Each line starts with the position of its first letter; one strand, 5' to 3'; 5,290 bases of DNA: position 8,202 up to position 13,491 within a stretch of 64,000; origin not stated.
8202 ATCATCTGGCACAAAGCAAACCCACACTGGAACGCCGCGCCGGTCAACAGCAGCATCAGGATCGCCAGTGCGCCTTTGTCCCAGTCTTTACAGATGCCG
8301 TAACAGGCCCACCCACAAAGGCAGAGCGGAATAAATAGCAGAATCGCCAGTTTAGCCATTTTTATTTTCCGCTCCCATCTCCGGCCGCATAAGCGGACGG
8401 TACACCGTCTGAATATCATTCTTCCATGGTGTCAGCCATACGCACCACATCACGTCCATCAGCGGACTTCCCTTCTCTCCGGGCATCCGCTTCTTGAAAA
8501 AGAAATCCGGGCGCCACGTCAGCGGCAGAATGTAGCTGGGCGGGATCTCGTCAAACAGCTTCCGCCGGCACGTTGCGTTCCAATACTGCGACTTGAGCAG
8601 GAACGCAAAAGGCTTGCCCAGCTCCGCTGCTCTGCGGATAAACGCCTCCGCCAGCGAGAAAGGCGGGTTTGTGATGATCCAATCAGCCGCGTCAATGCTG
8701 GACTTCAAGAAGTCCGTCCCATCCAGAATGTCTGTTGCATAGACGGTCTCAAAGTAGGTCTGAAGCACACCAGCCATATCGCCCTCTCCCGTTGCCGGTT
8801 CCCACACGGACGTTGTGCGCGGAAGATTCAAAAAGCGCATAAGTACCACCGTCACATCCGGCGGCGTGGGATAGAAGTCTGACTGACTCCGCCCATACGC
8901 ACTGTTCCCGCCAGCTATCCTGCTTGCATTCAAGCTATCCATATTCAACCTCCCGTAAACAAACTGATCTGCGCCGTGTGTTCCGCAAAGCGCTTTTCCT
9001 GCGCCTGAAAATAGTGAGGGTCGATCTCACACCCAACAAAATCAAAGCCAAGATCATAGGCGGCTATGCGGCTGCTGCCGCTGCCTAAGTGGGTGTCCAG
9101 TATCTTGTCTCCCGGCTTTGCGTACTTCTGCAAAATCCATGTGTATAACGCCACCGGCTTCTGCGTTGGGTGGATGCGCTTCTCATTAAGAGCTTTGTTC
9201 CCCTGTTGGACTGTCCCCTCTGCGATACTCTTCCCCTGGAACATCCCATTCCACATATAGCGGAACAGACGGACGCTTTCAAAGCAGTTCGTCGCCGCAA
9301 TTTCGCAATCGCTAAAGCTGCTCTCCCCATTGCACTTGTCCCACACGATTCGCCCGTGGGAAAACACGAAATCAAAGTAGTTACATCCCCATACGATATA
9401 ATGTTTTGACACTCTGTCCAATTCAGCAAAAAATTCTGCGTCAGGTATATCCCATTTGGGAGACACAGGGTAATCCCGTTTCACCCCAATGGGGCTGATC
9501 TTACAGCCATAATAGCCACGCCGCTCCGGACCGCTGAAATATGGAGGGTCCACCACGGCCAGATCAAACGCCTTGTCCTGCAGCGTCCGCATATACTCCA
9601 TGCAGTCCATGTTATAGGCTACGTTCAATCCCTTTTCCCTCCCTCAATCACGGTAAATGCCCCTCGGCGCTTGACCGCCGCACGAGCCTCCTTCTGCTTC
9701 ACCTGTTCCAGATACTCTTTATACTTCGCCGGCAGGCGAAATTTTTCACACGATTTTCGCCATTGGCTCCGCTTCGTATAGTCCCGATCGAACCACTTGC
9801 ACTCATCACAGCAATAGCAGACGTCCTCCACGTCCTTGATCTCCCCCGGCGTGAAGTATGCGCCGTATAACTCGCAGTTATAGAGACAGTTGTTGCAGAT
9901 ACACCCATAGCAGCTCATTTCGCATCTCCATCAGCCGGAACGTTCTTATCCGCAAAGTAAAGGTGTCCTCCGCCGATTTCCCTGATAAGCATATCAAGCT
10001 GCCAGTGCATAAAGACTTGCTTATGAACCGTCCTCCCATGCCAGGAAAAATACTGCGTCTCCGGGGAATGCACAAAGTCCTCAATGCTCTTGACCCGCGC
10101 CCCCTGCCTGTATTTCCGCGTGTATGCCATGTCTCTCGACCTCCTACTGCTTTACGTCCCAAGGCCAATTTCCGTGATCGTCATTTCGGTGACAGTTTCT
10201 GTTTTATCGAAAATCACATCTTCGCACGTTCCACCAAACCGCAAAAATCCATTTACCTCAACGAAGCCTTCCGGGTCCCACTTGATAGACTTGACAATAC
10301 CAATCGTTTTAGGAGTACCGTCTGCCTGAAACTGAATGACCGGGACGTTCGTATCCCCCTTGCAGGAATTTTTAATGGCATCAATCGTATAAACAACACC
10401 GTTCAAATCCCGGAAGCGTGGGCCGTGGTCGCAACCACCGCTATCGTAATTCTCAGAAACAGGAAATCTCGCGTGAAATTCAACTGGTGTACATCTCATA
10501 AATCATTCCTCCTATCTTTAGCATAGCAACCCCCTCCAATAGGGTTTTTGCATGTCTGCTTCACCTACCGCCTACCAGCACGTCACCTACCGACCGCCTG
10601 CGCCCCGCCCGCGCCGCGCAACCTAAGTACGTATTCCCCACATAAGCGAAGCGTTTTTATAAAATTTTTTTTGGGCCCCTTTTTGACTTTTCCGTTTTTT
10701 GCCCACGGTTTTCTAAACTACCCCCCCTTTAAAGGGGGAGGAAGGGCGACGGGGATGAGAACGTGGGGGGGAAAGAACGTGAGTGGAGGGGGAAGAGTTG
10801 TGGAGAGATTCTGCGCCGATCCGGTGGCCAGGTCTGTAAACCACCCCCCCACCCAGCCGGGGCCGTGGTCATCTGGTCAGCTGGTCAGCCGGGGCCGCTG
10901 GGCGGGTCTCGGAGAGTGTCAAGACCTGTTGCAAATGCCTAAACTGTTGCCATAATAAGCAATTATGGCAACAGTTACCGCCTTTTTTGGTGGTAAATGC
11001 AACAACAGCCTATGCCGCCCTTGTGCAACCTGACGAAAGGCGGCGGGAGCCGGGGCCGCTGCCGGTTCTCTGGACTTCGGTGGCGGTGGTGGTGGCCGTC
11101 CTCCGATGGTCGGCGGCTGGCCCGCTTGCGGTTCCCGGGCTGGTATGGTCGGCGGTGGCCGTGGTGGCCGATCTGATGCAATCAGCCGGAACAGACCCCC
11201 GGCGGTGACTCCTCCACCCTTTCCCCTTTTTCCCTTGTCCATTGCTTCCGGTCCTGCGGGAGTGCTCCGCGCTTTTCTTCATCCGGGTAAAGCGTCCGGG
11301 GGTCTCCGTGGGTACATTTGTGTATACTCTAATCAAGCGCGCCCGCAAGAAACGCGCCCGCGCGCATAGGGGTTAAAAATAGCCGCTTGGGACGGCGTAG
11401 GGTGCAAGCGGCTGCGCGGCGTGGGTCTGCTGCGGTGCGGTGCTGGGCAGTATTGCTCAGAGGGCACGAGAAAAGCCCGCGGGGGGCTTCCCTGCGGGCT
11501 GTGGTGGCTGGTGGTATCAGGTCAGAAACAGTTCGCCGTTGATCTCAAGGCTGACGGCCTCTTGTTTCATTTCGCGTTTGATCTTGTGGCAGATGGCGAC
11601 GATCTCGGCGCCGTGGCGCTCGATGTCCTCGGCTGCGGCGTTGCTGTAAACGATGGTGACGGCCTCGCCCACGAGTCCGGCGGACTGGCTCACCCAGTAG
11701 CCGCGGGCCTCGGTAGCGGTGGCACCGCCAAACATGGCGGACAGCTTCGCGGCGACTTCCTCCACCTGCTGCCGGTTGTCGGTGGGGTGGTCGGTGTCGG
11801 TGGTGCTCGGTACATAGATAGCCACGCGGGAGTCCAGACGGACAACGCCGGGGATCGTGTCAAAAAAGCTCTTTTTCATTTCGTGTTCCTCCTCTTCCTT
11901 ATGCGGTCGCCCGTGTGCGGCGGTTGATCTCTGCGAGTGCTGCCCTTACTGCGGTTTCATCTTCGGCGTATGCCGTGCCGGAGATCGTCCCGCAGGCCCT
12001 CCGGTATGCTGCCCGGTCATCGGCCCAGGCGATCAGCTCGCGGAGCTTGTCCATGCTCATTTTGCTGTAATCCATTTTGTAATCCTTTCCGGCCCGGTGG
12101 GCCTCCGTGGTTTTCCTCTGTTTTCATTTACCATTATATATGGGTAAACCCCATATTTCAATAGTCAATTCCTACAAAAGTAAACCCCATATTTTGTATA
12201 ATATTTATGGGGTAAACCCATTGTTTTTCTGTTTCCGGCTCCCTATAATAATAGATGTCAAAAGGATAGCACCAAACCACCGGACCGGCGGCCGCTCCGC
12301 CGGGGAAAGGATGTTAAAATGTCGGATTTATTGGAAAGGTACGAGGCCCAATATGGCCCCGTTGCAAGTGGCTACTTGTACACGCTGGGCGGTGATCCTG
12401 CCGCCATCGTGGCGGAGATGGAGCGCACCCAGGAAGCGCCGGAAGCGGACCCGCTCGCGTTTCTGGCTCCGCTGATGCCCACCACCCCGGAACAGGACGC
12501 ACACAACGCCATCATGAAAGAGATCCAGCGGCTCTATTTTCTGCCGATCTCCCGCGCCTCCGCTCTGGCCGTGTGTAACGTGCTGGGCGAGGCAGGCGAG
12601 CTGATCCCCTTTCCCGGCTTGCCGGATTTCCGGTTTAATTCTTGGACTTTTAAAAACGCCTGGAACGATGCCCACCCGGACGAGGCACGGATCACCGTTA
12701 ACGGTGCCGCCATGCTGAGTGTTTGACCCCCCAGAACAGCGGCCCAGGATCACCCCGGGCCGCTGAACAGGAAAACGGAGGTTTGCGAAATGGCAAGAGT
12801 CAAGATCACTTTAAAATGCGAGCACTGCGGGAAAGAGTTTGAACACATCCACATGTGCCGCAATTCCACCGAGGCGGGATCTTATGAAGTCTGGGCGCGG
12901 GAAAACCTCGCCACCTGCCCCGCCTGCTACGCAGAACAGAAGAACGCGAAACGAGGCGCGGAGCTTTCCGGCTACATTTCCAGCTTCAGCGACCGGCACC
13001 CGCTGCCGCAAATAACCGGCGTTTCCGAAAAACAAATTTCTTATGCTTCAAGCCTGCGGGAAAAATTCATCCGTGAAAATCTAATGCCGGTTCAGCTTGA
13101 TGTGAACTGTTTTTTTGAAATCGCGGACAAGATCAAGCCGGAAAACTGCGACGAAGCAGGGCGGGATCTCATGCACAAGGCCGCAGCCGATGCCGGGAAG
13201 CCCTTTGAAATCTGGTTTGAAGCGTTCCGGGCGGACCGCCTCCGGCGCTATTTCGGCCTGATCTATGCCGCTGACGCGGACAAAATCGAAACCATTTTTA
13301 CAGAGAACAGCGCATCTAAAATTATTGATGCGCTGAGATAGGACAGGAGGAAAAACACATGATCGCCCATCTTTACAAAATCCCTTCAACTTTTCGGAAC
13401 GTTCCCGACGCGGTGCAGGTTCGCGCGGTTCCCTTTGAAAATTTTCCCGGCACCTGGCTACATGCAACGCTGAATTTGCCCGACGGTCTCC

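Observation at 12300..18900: Extreme strand-specific enrichment of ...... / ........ across the rightward gene block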

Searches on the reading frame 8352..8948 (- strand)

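Call 33: search_protein_families(library=pfam, proteins=[window:8352-8948:-], max_evalue=0.01)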
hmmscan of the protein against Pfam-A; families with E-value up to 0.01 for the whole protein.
window:8352-8948:- (198 aa): 2 families
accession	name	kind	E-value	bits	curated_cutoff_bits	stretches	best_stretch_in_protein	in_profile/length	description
PF13651.11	EcoRI_methylase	-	0.0025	17.6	26.4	1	85-115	136-166/345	Adenine-specific methyltransferase EcoRI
PF02384.22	N6_Mtase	-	0.0096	15.7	20.4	0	19-58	22-60/311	N-6 DNA Methylase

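Call 78: search_protein_families(library=ncbifam, proteins=[window:8352-8948:-], max_evalue=0.001)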
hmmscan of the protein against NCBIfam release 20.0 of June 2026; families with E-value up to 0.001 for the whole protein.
window:8352-8948:- (198 aa): 0 families

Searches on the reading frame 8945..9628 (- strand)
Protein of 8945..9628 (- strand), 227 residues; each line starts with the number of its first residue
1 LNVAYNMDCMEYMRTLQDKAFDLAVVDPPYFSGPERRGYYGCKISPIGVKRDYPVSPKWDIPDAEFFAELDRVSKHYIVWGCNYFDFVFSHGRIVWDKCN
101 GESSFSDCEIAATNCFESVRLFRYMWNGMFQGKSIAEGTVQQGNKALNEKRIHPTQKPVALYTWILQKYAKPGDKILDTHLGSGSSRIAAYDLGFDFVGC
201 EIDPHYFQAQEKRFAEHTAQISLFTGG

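Call 33: search_protein_families(library=pfam, proteins=[window:8945-9628:-], max_evalue=0.01)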
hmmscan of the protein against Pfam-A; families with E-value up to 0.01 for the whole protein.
window:8945-9628:- (227 aa): 1 family
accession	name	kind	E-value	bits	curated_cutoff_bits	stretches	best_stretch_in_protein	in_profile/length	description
PF01555.25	N6_N4_Mtase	-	8.6e-17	62.3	26.7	1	141-209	150-218/221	DNA methylase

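Call 78: search_protein_families(library=ncbifam, proteins=[window:8945-9628:-], max_evalue=0.001)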
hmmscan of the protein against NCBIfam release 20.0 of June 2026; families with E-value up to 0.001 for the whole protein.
window:8945-9628:- (227 aa): 3 families
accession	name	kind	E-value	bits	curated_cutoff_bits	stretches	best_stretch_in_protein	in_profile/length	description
NF050803.1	DnaMtaseCcrMCaul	equivalog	3.1e-16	59.2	830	1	145-218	178-251/350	adenine-specific DNA-methyltransferase CcrM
NF010253.0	PRK13699.1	subfamily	7.1e-15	55.3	244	1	150-216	141-207/226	DNA methyltransferase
NF008572.0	PRK11524.1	equivalog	5e-10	39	292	1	147-214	189-256/294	adenine-specific DNA-methyltransferase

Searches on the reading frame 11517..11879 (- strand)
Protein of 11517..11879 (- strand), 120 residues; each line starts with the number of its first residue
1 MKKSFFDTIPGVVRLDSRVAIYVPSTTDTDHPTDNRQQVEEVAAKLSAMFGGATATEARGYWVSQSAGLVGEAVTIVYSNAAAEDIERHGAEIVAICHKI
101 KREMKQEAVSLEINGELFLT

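Call 33: search_protein_families(library=pfam, proteins=[window:11517-11879:-], max_evalue=0.01)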
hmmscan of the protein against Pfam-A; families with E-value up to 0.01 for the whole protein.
window:11517-11879:- (120 aa): 1 family
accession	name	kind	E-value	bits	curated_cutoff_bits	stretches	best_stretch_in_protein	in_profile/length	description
PF12098.13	DUF3574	-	0.0024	18.2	25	1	51-110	36-93/103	Protein of unknown function (DUF3574)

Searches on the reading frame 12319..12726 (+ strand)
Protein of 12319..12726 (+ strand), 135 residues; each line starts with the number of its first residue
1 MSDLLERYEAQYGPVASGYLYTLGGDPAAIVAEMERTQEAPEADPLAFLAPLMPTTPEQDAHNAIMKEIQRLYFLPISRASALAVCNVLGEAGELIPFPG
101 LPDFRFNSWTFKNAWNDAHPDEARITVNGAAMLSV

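Call 7: search_protein_families(library=pfam, proteins=[window:12319-12726:+], max_evalue=0.01)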
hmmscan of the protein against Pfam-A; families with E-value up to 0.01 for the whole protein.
window:12319-12726:+ (135 aa): 0 families

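Call 14: search_protein_families(library=phrogs, proteins=[window:12319-12726:+], max_evalue=0.01)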
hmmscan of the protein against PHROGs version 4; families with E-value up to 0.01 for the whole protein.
window:12319-12726:+ (135 aa): 0 families

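Call 70: search_protein_families(library=ncbifam, proteins=[window:12319-12726:+], max_evalue=0.01)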
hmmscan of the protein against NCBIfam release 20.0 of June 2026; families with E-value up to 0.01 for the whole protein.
window:12319-12726:+ (135 aa): 0 families

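Call 71: search_protein_families(library=padloc, proteins=[window:12319-12726:+], max_evalue=0.01)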
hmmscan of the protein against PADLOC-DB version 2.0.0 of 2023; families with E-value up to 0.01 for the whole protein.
window:12319-12726:+ (135 aa): 0 families

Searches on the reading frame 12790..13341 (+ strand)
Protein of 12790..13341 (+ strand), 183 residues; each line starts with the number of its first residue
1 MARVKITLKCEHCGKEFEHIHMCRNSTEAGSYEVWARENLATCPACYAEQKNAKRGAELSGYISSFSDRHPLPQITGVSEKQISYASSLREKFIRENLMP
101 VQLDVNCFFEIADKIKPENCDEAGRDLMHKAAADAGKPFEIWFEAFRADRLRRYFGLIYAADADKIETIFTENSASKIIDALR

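Call 7: search_protein_families(library=pfam, proteins=[window:12790-13341:+], max_evalue=0.01)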
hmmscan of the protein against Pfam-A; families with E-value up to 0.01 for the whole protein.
window:12790-13341:+ (183 aa): 1 family
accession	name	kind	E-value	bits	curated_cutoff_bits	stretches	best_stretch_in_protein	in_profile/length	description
PF01155.25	HypA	-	0.00073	20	28.9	1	3-59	66-105/112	Hydrogenase/urease nickel incorporation, metallochaperone, hypA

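Call 14: search_protein_families(library=phrogs, proteins=[window:12790-13341:+], max_evalue=0.01)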
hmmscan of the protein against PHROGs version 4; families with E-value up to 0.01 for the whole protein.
window:12790-13341:+ (183 aa): 0 families

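Call 70: search_protein_families(library=ncbifam, proteins=[window:12790-13341:+], max_evalue=0.01)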
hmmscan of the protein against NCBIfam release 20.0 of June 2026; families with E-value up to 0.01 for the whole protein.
window:12790-13341:+ (183 aa): 0 families

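Call 71: search_protein_families(library=padloc, proteins=[window:12790-13341:+], max_evalue=0.01)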
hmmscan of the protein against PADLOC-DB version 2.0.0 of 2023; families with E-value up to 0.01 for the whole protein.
window:12790-13341:+ (183 aa): 0 families
